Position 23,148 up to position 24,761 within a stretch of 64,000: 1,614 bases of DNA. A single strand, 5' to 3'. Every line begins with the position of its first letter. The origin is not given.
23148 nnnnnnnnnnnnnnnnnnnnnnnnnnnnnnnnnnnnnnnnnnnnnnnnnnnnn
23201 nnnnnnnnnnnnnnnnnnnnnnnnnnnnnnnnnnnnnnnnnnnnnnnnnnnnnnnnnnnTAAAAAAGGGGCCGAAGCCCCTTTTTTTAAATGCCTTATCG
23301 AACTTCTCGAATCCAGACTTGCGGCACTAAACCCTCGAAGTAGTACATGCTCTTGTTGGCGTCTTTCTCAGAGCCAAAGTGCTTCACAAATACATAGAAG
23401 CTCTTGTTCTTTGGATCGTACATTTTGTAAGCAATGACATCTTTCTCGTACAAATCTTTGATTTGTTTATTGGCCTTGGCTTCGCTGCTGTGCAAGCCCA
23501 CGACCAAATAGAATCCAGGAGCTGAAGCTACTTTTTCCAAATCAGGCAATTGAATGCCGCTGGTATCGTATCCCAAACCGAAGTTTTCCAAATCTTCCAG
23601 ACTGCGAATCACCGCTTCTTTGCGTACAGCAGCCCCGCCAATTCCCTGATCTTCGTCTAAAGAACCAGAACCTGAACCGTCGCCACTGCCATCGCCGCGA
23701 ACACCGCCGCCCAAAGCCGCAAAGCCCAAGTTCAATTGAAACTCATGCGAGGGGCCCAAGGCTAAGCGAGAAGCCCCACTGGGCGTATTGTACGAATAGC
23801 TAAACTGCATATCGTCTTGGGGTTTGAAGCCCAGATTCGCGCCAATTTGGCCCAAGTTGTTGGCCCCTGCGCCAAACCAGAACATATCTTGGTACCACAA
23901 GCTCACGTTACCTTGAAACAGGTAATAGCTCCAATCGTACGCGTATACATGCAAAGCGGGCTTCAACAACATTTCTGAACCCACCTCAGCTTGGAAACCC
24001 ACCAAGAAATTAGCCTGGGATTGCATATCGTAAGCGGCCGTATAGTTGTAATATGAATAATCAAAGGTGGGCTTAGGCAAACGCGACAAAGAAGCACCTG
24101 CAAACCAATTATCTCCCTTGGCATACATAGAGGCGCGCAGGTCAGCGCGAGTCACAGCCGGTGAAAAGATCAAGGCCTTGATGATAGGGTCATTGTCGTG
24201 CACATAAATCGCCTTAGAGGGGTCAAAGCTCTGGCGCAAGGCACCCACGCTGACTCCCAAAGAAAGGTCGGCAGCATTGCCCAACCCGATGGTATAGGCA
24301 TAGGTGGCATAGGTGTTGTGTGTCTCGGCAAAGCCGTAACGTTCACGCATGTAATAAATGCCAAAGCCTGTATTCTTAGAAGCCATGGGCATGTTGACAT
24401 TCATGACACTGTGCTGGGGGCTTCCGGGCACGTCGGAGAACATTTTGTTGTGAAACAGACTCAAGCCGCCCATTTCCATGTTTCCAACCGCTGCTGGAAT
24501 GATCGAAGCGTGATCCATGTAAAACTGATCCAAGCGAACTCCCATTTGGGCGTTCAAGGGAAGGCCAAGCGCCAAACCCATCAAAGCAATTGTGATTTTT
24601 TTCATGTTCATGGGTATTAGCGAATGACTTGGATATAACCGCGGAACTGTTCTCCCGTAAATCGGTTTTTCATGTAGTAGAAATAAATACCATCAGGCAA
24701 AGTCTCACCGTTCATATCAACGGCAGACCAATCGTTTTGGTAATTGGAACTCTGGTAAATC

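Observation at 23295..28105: Type-B T9SS adhesin followed by a PorP/SprF protein fused to a SPOR-like peptidoglycan-binding domain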

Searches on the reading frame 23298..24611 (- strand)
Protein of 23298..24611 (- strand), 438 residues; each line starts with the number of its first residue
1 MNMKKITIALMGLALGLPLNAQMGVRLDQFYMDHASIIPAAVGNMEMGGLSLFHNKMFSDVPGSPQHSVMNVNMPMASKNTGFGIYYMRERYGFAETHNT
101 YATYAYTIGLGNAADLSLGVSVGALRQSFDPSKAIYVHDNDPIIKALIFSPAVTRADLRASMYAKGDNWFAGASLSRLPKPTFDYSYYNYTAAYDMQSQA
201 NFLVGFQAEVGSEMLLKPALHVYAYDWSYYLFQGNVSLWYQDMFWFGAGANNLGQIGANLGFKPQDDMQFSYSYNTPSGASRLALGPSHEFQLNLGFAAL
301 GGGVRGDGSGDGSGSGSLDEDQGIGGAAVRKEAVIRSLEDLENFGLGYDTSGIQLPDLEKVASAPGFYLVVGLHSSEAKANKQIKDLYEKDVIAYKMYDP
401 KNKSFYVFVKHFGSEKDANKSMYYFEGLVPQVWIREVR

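Call 3: search_protein_families(library=pfam, proteins=[window:23298-24611:-], max_evalue=1)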
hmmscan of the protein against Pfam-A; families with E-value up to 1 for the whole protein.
window:23298-24611:- (438 aa): 1 family
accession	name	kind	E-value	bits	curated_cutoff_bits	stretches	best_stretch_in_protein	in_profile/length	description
PF11751.14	PorP_SprF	-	1.7e-33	116.8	22.3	1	22-293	4-271/273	Type IX secretion system membrane protein PorP/SprF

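Call 4: search_protein_families(library=ncbifam, proteins=[window:23298-24611:-], max_evalue=1)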
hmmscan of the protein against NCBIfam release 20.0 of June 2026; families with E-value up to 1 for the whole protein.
window:23298-24611:- (438 aa): 1 family
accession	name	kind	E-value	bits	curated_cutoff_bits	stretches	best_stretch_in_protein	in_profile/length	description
TIGR03519.1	T9SS_PorP_fam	subfamily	1.1e-38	133.4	90.55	1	3-295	1-290/292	PorP/SprF family type IX secretion system membrane protein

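Call 7: find_homologous_proteins(query=window:23298-24611:-, max_evalue=0.00001)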
Query window:23298-24611:- (438 aa): 122 proteins with E <= 0.00001 among 8000 candidates; the best 120 are listed.
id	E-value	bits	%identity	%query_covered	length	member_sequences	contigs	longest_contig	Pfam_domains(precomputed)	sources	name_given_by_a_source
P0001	1.9e-277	939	93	100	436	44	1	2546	PF11751.15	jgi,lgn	-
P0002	8.0e-173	594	59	100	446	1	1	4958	PF11751.15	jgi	jgi:type IX secretion system PorP/SprF family membrane protein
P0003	9.1e-173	594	59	100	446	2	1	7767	PF11751.15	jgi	jgi:type IX secretion system PorP/SprF family membrane protein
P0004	2.2e-170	586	56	100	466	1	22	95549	PF11751.15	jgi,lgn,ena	jgi:type IX secretion system PorP/SprF family membrane protein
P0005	2.3e-170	586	57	100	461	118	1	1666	PF11751.15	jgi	-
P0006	2.5e-170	586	56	100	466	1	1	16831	PF11751.15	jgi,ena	jgi:type IX secretion system PorP/SprF family membrane protein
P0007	2.8e-170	585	56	100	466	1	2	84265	PF11751.15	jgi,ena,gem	-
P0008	5.1e-170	585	56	100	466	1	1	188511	PF11751.15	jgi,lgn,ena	jgi:type IX secretion system PorP/SprF family membrane protein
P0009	5.2e-170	585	56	100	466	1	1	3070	PF11751.15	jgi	jgi:type IX secretion system PorP/SprF family membrane protein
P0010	8.9e-170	584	56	100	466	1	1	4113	PF11751.15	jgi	jgi:type IX secretion system PorP/SprF family membrane protein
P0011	1.4e-169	583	56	100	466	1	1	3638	PF11751.15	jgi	jgi:type IX secretion system PorP/SprF family membrane protein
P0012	1.6e-169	583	57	100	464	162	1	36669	PF11751.15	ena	-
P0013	1.6e-169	583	58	100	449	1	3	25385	PF11751.15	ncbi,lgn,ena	-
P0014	1.8e-169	583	54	100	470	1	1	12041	PF11751.15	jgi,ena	jgi:type IX secretion system PorP/SprF family membrane protein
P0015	3.3e-169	582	56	100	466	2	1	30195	PF11751.15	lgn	-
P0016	3.4e-169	582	54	100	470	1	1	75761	PF11751.15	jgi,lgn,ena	jgi:type IX secretion system PorP/SprF family membrane protein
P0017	3.6e-169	582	55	100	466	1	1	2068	PF11751.15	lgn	-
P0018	5.2e-169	581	56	100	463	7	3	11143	PF11751.15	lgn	-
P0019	6.0e-169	581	55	100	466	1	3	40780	PF11751.15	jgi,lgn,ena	-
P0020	1.2e-168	580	56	100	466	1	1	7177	PF11751.15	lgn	-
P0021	9.9e-168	577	57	100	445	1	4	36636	PF11751.15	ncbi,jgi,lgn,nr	ncbi:MAG: type IX secretion system membrane protein PorP/SprF [Bacteroidetes bacterium]|nr:type IX s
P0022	6.3e-167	574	55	100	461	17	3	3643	PF11751.15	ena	-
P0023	2.5e-166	572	55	100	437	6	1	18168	PF11751.15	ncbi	-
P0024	2.6e-165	569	56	95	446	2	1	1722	PF11751.15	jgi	jgi:type IX secretion system PorP/SprF family membrane protein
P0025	6.8e-165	568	54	95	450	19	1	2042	PF11751.15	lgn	-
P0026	1.6e-164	566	55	100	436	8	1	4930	PF11751.15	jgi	-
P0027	2.5e-164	566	55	100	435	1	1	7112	PF11751.15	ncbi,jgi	jgi:type IX secretion system PorP/SprF family membrane protein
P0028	4.7e-164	565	56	100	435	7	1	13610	PF11751.15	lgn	-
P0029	6.7e-164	564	56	100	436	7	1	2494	PF11751.15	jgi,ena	jgi:type IX secretion system PorP/SprF family membrane protein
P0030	8.2e-164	564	55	100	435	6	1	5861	PF11751.15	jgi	-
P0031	1.1e-163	564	55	100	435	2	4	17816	PF11751.15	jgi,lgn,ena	jgi:type IX secretion system PorP/SprF family membrane protein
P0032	2.6e-162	559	55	100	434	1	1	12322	PF11751.15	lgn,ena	-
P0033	1.0e-161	557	53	100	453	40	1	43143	PF11751.15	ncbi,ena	-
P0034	1.6e-161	557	54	100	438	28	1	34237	PF11751.15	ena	-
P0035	1.8e-161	556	56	100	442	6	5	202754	PF11751.15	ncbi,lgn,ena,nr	ncbi:MAG: hypothetical protein CK532_01825 [Flavobacteriales bacterium]|nr:MAG: hypothetical protein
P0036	1.1e-160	554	55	100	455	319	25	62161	PF11751.15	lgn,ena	-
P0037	1.6e-160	553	55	100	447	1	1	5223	PF11751.15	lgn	-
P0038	8.6e-160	551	55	100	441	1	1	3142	PF11751.15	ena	-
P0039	9.8e-160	551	55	96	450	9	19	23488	PF11751.15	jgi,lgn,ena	-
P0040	1.1e-159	550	54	100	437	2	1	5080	PF11751.15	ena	-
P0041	6.9e-158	545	56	90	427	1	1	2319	PF11751.15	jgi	jgi:type IX secretion system PorP/SprF family membrane protein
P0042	1.0e-157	544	57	100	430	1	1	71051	PF11751.15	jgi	-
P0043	2.5e-155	536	53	100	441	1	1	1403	PF11751.15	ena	-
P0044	7.1e-155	535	51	100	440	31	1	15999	PF11751.15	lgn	-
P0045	9.4e-155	534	52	100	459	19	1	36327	PF11751.15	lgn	-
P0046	2.0e-154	533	51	100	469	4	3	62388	PF11751.15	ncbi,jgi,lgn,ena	-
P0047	5.5e-154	532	52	100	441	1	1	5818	PF11751.15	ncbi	-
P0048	1.4e-153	530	52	100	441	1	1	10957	PF11751.15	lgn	-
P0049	2.2e-153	530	57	87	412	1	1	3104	PF11751.15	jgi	jgi:type IX secretion system PorP/SprF family membrane protein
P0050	2.7e-153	529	52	100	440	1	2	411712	PF11751.15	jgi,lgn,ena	-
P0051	2.9e-153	529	51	100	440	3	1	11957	PF11751.15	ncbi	-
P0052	3.7e-153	529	52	100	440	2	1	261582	PF11751.15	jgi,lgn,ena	jgi:type IX secretion system PorP/SprF family membrane protein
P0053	1.8e-151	523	50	100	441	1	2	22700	PF11751.15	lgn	-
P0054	2.4e-151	523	50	100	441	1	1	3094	PF11751.15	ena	-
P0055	2.5e-151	523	50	100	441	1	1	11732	PF11751.15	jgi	-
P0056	2.6e-151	523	50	100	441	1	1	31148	PF11751.15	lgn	-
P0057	3.3e-151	523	50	100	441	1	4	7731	PF11751.15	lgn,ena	-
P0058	3.5e-151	522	50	100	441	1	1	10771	PF11751.15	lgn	-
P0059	3.8e-151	522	53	100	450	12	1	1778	PF11751.15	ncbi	-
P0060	1.4e-150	520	50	100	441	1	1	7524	PF11751.15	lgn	-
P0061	1.5e-150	520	50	100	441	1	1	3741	PF11751.15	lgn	-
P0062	2.0e-150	520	50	100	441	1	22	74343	PF11751.15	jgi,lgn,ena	-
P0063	4.0e-150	519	52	100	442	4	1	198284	PF11751.15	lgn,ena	-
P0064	1.5e-149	517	49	100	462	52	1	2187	PF11751.15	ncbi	-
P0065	6.0e-149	515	49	99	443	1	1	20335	PF11751.15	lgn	-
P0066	1.2e-148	514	52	100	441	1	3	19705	PF11751.15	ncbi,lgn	-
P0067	1.3e-148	514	52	100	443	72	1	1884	PF11751.15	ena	-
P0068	2.9e-148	513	51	100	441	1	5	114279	PF11751.15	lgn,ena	-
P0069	5.5e-148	512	53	100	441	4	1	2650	PF11751.15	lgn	-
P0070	1.2e-146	508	51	100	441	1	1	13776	PF11751.15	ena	-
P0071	1.2e-145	504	51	100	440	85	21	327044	PF11751.15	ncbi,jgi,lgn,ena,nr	ncbi:MAG: PorP/SprF family type IX secretion system membrane protein [Bacteroidia bacterium]|jgi:typ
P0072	2.4e-145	503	51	100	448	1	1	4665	PF11751.15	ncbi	-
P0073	2.8e-145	503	50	99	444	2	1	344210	PF11751.15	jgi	jgi:type IX secretion system PorP/SprF family membrane protein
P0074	7.3e-145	502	51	100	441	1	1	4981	PF11751.15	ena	-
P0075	1.3e-144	501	52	96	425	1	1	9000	PF11751.15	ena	-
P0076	1.9e-144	500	50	100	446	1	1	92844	PF11751.15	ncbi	-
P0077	3.4e-143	496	51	100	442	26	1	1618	PF11751.15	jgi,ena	-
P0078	2.9e-142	493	50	100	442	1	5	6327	PF11751.15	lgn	-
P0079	1.4e-141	491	50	100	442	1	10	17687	PF11751.15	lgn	-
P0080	1.7e-141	491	51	100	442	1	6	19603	PF11751.15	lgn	-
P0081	2.4e-141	490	50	100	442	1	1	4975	PF11751.15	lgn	-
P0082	3.6e-141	489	50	100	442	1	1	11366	PF11751.15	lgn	-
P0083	1.9e-133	464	56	78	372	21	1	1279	PF11751.15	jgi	jgi:hypothetical protein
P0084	9.9e-118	412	44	100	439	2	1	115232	PF11751.15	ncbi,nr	ncbi:MAG: PorP/SprF family type IX secretion system membrane protein [Bacteroidetes bacterium]|nr:Po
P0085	9.4e-117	409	52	80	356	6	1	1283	PF11751.15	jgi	jgi:type IX secretion system PorP/SprF family membrane protein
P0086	9.1e-116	406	52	77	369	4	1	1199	PF11751.15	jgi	jgi:type IX secretion system PorP/SprF family membrane protein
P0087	1.1e-115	406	44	100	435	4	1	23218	PF11751.15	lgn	-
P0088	2.4e-114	401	53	80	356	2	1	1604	PF11751.15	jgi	jgi:type IX secretion system PorP/SprF family membrane protein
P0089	3.3e-113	397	44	100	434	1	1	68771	PF11751.15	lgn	-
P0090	1.5e-111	392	57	69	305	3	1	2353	PF11751.15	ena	-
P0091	4.9e-111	390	42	100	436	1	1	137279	PF11751.15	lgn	-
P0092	9.1e-110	386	57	65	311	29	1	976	PF11751.15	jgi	jgi:hypothetical protein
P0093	1.3e-109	385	42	99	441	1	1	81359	PF11751.15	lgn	-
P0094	5.8e-108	380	54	65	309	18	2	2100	PF11751.15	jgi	jgi:hypothetical protein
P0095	6.3e-105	370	42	100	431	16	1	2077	PF11751.15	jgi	jgi:type IX secretion system PorP/SprF family membrane protein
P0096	4.8e-104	367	42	100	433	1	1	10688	PF05036.19,PF11751.15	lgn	-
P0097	1.5e-103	365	42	100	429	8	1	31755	PF11751.15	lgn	-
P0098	2.0e-103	365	42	100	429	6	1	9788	PF11751.15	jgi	-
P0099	6.4e-103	363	42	100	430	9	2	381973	PF11751.15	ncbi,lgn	ncbi:MAG: PorP/SprF family type IX secretion system membrane protein [Sphingomonadales bacterium]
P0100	9.2e-103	363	41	100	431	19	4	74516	PF11751.15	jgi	jgi:type IX secretion system PorP/SprF family membrane protein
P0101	3.4e-102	361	41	99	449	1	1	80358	PF11751.15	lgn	-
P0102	1.6e-101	359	42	99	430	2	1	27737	PF11751.15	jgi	jgi:type IX secretion system PorP/SprF family membrane protein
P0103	2.0e-101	359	41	100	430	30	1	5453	PF11751.15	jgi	jgi:type IX secretion system PorP/SprF family membrane protein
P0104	4.0e-100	354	41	99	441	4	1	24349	PF11751.15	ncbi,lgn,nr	ncbi:MAG: PorP/SprF family type IX secretion system membrane protein [Bacteroidia bacterium]|nr:PorP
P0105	1.1e-99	353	41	95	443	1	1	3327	PF11751.15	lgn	-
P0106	3.0e-99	351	39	99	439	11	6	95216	PF11751.15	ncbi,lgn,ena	-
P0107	1.1e-98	350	41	95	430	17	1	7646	PF11751.15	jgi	jgi:type IX secretion system PorP/SprF family membrane protein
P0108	1.7e-96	342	57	60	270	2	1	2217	PF11751.15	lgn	-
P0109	3.6e-95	338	51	69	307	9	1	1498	PF11751.15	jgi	jgi:hypothetical protein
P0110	4.2e-85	305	50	54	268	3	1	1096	PF11751.15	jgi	jgi:hypothetical protein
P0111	3.7e-83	298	54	57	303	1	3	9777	PF11751.15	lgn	-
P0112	1.0e-65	241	60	40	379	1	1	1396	PF11751.15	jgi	jgi:type IX secretion system PorP/SprF family membrane protein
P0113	1.4e-14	72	26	64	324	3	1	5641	PF11751.15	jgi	jgi:type IX secretion system PorP/SprF family membrane protein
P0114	4.9e-14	71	26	64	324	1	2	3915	PF11751.15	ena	-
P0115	7.5e-14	70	26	64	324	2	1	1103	PF11751.15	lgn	-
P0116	9.5e-14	70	26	64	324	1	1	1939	PF11751.15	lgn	-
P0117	1.1e-13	69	25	67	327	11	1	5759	PF11751.15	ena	-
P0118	1.3e-13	69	26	64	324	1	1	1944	PF11751.15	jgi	jgi:type IX secretion system PorP/SprF family membrane protein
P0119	3.5e-11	61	25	64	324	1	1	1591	PF11751.15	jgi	jgi:type IX secretion system PorP/SprF family membrane protein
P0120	1.6e-10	59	24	63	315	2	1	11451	PF11751.15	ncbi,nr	ncbi:MAG: type IX secretion system membrane protein PorP/SprF [Arcicella sp.]|nr:type IX secretion s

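Call 26: find_related_loci(query=A1, collection=genome_contigs, flank=6000)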
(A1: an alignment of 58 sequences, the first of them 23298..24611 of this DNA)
Query A1 (438 aa) in genome_contigs; peptide patterns used: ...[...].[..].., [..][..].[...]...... (x = any residue, [..] = any of these).
274 stretches matched a pattern; 65 encode a relative of the query (tblastn E <= 1e-3); 65 distinct loci.
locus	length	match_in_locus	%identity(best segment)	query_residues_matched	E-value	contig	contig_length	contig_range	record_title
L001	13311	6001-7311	93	2-438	0e+0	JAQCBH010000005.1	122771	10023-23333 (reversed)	MAG: Bacteroidetes bacterium isolate casp15-mb.148 NODE_143_length_122771_cov_0.185992, whole genome shotgun sequence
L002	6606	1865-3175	92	2-438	0e+0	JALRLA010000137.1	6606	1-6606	MAG: Bacteroidia bacterium isolate YM.31 YM_447293, whole genome shotgun sequence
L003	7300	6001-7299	94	2-434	0e+0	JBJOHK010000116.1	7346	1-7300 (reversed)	MAG: Bacteroidota bacterium isolate sharkriverslough_2019_sw_WHONDRS-S19S_0042_B_bin.45 scaffold_200459, whole genome sh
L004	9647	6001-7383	57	3-438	1e-174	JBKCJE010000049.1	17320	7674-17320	MAG: Bacteroidota bacterium isolate samp_491_metadecoder_456 samp_491_504610, whole genome shotgun sequence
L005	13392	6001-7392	57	3-438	8e-174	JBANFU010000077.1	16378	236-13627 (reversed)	MAG: Bacteroidota bacterium isolate altamaha_2019_sw_WHONDRS-S19S_0010_B_bin.109 scaffold_2455543, whole genome shotgun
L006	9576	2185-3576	57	3-438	2e-173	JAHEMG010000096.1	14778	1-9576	MAG: Flavobacteriales bacterium isolate Ww67 NODE_4304_length_14778_cov_8.215051, whole genome shotgun sequence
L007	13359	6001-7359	56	1-438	4e-172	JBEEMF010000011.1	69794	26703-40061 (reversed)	MAG: Bacteroidota bacterium isolate columbiariver2_2019_sw_WHONDRS-S19S_0076_B_bin.9 scaffold_1653131, whole genome shot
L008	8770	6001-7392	56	3-438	2e-171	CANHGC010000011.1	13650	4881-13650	MAG: Bacteroidetes bacterium isolate RE-16jun15-71 genome assembly, contig: RE-16jun15-C3464, whole genome shotgun seque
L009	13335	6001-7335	57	3-438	3e-170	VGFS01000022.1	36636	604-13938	MAG: Bacteroidetes bacterium isolate M_surface_9_m1_279 M_surface_9_m1_279_Ga0194116_10001283, whole genome shotgun sequ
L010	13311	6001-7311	56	1-438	8e-170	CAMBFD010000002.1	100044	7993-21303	MAG: Chitinophaga pinensis isolate TrE-25oct19-137 genome assembly, contig: TrE-25oct19-C80, whole genome shotgun sequen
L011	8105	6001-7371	55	1-438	2e-169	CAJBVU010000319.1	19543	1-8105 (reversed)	MAG: uncultured Bacteroidetes bacterium isolate Loc081215-6m_bin-1907 genome assembly, contig: bin-1907:319/357, whole g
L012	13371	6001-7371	55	1-438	3e-169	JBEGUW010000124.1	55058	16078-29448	MAG: Bacteroidota bacterium isolate riogrande_2019_sw_WHONDRS-S19S_0066_B_bin.101 scaffold_351916, whole genome shotgun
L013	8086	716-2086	56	1-438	2e-169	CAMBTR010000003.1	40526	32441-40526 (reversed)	MAG: Chryseobacterium gleum isolate MoE-23oct19-338 genome assembly, contig: MoE-23oct19-C700, whole genome shotgun sequ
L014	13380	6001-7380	56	3-438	6e-169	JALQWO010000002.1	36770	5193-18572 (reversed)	MAG: Bacteroidia bacterium isolate HGH.17 NODE_2_length_36770_cov_3.909928, whole genome shotgun sequence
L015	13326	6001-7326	56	3-438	2e-168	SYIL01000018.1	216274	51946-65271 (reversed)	MAG: Bacteroidota bacterium isolate F1-60-MAGs155 F1-60__c196870, whole genome shotgun sequence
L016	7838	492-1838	55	1-438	3e-168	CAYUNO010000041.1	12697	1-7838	MAG TPA_asm: uncultured Flavobacteriaceae bacterium isolate binchicken_co393_172 genome assembly, contig: NODE_3668_leng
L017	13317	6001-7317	55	3-438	7e-167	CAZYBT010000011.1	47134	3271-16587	MAG TPA_asm: uncultured Rhizobium sp. isolate SRP219642_co1_278 genome assembly, contig: NODE_559_length_47134_cov_6.391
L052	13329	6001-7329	41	1-438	3e-103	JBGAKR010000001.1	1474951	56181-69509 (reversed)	MAG: Bacteroidia bacterium isolate MAG_AAO_H125.12 AAOH125-12_opera_contig_6, whole genome shotgun sequence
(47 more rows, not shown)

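Call 55: predict_structure(alignment_id=A1)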
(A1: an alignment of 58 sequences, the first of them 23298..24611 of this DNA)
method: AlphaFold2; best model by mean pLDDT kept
length: 438 residues; sequences in the alignment: 58
mean_pLDDT: 80.1   pTM: 0.59
mean pLDDT of the five models: 80.1, 79.8, 79.5, 78.6, 76.0
residues with pLDDT >= 90: 180; 70-90: 153; 50-70: 63; < 50: 42
segments of 3 or more residues with pLDDT < 50: 1-3, 16-23, 187-189, 301-327
pLDDT, mean of each block of 10 residues (from residue 1): 55 47 67 92 88 85 80 83 91 81 93 91 84 63 67 82 95 83 50 70 95 95 86 94 94 88 92 85 79 80 36 32 48 88 86 87 90 93 92 92 92 90 79 90
secondary structure, 60 per line:
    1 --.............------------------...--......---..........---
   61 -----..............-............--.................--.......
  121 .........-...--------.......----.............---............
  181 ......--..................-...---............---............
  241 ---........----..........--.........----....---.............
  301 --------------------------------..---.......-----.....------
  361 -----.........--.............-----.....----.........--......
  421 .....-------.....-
elements in order: H3-15 H39-44 E48-57 E66-76 E81-92 E95-111 E114-129 H142-148 E153-165 E169-186 E189-206 E208-210 E214-225 E229-240 E244-251 E256-265 E268-276 H281-284 E288-297 H338-344 E366-374 H377-389 E395-399 E404-412 H415-425 E433-437
